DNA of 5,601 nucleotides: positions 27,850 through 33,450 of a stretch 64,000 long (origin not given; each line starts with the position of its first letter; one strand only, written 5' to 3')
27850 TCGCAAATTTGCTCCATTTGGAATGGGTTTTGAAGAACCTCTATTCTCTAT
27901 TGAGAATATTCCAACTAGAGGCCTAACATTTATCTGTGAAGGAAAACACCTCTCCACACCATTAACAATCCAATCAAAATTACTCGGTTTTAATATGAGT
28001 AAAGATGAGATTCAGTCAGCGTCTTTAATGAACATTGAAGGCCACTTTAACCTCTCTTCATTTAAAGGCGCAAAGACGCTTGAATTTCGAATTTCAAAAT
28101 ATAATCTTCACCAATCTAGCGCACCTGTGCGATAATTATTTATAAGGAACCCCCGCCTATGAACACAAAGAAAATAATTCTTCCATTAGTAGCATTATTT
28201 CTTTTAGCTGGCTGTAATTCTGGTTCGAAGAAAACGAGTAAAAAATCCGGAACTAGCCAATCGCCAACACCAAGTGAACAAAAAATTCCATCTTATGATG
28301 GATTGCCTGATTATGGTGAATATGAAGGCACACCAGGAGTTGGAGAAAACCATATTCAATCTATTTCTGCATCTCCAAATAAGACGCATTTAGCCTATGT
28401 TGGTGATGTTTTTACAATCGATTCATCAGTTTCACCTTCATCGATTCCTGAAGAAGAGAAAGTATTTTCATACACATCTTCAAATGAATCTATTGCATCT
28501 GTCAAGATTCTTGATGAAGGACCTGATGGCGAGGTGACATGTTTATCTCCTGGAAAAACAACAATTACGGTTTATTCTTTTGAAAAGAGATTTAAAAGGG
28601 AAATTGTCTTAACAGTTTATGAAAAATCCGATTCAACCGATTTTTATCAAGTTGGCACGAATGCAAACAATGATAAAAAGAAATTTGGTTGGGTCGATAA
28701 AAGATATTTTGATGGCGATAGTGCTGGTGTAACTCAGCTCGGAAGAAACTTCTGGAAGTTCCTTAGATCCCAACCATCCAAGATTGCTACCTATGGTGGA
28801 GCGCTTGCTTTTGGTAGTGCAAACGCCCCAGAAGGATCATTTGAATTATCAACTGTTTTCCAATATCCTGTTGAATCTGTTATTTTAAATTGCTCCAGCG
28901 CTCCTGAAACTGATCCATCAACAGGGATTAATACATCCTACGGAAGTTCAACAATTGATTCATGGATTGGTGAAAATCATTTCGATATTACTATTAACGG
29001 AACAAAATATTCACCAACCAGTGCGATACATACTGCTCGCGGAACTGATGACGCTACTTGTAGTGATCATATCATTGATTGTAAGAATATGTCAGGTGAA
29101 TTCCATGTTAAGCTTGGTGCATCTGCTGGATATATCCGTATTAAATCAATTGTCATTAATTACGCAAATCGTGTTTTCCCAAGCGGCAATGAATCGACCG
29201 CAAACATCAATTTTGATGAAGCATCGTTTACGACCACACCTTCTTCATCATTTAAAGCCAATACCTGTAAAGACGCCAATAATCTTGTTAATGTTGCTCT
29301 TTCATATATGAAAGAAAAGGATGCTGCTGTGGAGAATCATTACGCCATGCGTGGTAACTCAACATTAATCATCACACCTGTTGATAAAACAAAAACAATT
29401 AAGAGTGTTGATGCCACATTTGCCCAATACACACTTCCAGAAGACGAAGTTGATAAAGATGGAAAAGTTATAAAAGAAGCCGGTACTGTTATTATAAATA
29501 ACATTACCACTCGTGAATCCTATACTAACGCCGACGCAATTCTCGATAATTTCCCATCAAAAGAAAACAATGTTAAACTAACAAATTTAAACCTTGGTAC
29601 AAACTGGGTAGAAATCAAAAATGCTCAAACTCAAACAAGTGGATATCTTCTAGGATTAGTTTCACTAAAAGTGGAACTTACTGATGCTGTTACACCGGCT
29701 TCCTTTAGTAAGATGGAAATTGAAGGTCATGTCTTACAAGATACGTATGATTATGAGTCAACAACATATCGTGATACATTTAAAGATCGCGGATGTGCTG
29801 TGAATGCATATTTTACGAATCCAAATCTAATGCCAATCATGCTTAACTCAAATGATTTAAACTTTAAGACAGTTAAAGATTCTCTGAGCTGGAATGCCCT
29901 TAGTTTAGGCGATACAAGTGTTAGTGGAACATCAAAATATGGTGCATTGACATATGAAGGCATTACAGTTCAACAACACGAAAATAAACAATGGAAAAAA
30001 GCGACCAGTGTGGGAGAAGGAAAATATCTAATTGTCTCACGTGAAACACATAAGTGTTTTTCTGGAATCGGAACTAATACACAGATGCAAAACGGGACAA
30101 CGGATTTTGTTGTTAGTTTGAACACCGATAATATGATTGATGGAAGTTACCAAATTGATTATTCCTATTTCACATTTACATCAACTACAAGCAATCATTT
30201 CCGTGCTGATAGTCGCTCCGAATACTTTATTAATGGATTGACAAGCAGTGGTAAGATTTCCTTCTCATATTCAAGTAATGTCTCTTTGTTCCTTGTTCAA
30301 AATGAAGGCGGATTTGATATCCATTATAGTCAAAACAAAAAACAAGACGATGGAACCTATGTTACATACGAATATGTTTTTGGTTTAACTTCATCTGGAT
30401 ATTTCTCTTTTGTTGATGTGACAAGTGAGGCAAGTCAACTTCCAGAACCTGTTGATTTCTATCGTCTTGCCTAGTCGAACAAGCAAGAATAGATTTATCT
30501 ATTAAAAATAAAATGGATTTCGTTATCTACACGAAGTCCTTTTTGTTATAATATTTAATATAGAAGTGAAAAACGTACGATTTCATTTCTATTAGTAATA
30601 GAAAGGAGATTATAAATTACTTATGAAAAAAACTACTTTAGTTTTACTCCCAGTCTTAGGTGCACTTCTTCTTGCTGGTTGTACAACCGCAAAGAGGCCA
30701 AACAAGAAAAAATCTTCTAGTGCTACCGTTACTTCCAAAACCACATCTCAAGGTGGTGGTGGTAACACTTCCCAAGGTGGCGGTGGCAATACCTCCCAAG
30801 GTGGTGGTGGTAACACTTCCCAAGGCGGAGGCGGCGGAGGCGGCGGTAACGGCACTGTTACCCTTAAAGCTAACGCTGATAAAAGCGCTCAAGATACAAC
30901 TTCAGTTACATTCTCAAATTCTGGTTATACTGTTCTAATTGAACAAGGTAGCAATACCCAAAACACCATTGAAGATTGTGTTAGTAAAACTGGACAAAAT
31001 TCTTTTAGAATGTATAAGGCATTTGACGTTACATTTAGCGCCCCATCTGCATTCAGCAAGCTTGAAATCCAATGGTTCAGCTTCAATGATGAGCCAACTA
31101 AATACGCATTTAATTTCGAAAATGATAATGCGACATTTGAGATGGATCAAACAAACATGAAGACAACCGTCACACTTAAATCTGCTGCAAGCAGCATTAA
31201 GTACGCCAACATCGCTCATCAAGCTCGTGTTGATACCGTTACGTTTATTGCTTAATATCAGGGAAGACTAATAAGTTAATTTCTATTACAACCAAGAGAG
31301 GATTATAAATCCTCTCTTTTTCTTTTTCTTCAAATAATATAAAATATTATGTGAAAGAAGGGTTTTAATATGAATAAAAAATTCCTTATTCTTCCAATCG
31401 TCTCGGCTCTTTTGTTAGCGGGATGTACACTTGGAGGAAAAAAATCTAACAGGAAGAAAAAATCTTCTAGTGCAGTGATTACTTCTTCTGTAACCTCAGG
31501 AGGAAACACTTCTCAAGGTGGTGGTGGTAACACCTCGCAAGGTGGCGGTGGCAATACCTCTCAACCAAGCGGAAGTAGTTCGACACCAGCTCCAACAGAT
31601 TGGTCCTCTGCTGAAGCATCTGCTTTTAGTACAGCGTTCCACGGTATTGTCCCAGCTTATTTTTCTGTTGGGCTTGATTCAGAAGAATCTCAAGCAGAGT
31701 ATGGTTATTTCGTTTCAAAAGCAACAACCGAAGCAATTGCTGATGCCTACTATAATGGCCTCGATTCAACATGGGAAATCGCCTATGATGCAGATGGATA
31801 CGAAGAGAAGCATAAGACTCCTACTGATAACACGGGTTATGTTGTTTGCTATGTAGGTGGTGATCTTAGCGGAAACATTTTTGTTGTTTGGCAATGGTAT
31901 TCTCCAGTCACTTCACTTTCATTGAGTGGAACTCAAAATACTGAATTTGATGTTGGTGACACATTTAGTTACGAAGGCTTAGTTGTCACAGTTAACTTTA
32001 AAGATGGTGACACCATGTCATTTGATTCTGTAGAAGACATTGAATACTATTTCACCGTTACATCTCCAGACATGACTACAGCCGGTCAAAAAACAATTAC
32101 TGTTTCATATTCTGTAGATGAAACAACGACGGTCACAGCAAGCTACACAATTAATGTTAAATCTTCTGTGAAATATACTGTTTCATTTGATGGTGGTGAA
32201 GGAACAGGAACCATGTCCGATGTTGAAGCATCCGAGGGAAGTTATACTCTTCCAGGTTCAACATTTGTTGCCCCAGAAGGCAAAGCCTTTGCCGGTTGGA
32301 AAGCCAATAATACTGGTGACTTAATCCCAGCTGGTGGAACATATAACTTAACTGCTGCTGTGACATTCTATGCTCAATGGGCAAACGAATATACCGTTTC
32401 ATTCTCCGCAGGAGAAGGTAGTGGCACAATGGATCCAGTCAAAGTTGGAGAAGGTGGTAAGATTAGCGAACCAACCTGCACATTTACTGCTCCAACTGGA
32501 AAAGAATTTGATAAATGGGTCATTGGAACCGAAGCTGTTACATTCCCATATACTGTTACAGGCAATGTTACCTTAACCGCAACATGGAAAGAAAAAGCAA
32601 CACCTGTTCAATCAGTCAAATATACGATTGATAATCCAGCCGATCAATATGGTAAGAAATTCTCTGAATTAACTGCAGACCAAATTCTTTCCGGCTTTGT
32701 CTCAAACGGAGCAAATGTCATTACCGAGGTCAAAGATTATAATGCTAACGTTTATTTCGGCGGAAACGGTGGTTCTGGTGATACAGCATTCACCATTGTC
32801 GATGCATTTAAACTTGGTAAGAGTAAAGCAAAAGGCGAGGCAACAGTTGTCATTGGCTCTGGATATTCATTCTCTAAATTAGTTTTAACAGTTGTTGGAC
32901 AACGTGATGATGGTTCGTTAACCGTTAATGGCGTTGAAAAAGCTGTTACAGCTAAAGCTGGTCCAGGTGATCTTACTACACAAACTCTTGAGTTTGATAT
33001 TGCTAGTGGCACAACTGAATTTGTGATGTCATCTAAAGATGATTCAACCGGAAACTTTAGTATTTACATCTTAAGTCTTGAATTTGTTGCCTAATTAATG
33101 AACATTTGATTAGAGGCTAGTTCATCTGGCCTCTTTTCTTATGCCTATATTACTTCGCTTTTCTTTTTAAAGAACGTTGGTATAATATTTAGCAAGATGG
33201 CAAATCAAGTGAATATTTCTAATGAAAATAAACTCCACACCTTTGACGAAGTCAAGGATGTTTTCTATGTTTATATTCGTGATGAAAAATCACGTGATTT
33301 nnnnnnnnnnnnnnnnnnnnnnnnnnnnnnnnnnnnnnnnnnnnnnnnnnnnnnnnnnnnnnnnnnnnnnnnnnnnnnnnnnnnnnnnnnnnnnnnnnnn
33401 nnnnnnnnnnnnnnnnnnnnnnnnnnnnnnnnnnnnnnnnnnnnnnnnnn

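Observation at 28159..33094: Three-gene tandem surface-lipoprotein family inserted into an otherwise conserved secDF-recJ | relA synteny block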

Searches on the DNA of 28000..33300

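Call 81: search_rna_families(source=window, start=28000, end=33300, threshold=evalue, max_evalue=1)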
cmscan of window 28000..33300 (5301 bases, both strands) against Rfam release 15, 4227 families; matches with E-value up to 1: 1.
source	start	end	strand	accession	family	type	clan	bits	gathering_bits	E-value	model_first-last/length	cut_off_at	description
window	32792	32860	-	RF02086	Yar_2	Gene; lncRNA;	-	22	50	0.2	1-74/74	no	Yellow-achaete intergenic RNA conserved region 2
